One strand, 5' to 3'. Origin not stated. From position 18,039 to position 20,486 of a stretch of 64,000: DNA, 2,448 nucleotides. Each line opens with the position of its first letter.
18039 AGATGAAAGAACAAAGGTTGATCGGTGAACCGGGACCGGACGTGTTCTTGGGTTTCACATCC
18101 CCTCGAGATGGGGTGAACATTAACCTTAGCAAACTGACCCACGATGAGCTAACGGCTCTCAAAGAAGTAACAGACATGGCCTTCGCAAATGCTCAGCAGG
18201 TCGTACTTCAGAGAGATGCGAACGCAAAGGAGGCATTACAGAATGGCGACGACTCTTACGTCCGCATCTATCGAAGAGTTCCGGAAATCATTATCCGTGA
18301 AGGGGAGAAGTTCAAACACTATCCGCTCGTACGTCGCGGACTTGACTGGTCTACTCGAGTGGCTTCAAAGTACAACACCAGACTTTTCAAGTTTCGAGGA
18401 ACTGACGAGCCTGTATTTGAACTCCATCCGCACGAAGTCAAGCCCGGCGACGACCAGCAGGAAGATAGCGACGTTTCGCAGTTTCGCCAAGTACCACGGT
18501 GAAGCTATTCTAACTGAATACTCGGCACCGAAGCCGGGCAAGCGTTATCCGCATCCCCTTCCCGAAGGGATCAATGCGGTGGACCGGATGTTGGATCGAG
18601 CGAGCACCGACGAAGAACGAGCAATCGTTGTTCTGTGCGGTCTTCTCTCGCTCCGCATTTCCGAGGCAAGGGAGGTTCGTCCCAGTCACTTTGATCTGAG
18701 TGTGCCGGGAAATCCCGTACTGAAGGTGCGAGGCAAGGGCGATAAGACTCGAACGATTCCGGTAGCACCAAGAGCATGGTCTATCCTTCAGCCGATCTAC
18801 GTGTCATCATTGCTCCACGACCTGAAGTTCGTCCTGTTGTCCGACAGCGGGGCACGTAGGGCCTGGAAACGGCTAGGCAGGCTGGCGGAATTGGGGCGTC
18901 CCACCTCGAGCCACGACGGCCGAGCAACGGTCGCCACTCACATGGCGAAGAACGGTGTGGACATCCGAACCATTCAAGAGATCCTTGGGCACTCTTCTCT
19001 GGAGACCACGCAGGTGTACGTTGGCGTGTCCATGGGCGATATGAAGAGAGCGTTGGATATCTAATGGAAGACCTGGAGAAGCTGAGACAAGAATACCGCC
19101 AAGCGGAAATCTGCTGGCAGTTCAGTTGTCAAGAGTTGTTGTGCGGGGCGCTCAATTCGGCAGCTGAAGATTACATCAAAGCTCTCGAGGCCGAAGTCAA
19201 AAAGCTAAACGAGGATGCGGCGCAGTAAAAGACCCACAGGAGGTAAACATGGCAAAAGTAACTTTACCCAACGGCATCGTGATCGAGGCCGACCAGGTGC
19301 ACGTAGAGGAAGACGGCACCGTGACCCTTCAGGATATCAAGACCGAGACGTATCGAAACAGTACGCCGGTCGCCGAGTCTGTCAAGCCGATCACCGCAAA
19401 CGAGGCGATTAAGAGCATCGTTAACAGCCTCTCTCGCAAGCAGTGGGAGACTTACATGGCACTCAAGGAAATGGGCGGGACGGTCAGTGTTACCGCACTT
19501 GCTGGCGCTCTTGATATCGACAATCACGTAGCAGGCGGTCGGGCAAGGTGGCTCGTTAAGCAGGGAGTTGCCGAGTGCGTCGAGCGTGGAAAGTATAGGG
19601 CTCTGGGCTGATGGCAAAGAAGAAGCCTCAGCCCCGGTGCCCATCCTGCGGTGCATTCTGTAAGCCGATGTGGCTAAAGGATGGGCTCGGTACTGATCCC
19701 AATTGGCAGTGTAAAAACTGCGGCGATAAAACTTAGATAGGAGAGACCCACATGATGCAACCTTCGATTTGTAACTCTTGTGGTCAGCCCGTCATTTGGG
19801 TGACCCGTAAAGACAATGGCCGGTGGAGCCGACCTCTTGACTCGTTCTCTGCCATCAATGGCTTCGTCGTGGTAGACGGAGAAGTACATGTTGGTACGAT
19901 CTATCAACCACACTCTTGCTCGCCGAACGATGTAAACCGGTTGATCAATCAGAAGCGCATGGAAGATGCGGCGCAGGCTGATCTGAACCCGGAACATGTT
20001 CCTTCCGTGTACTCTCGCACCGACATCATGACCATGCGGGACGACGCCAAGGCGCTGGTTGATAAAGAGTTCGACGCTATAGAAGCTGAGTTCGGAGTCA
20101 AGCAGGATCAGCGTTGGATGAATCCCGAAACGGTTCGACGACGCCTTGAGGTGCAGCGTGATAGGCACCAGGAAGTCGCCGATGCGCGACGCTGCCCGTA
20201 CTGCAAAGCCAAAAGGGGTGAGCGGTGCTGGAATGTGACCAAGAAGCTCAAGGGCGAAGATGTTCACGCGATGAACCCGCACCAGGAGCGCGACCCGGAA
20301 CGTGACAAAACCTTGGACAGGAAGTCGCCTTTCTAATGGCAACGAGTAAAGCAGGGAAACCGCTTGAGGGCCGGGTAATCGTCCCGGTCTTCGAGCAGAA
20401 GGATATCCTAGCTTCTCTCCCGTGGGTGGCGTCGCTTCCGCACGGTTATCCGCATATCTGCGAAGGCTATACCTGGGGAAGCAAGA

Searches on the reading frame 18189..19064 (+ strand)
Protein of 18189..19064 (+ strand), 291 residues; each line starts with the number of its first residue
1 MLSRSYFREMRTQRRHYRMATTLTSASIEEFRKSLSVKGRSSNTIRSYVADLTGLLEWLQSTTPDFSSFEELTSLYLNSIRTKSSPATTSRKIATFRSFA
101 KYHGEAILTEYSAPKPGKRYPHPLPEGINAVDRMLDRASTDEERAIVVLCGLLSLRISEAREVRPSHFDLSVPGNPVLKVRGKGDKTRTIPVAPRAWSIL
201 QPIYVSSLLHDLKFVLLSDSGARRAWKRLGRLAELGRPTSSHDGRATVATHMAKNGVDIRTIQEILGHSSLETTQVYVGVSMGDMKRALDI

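Call 96: search_protein_families(library=pfam, proteins=[window:18189-19064:+], max_evalue=0.001)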
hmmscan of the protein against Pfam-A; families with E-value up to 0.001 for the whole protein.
window:18189-19064:+ (291 aa): 3 families
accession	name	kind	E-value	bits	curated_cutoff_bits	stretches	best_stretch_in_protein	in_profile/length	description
PF00589.27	Phage_integrase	-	1.7e-21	77.2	27.1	1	137-281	14-169/172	Phage integrase family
PF02899.23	Phage_int_SAM_1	-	2.9e-07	31.1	22.3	1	28-102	1-78/83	Phage integrase, N-terminal SAM-like domain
PF13495.12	Phage_int_SAM_4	-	0.00046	21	27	0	29-100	3-75/85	Phage integrase, N-terminal SAM-like domain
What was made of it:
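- On attP site: The only tyrosine recombinase gene is 14 kb away, at 18189-19064 (call 96).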

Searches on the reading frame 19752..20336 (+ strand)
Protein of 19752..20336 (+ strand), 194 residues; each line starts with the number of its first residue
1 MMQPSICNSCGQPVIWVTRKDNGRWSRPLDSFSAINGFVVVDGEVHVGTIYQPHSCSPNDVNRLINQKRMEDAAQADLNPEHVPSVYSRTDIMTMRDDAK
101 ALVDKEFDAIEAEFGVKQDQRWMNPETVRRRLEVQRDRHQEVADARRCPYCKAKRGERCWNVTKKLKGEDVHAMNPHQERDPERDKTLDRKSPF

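Call 96: search_protein_families(library=pfam, proteins=[window:19752-20336:+], max_evalue=0.001)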
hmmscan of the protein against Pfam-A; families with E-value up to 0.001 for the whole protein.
window:19752-20336:+ (194 aa): 1 family
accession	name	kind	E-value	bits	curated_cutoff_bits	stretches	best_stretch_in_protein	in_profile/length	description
PF24623.2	Phage_zn_bind_8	-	2.7e-06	27.4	24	1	138-181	11-42/57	Putative DNA-binding phage zinc finger domain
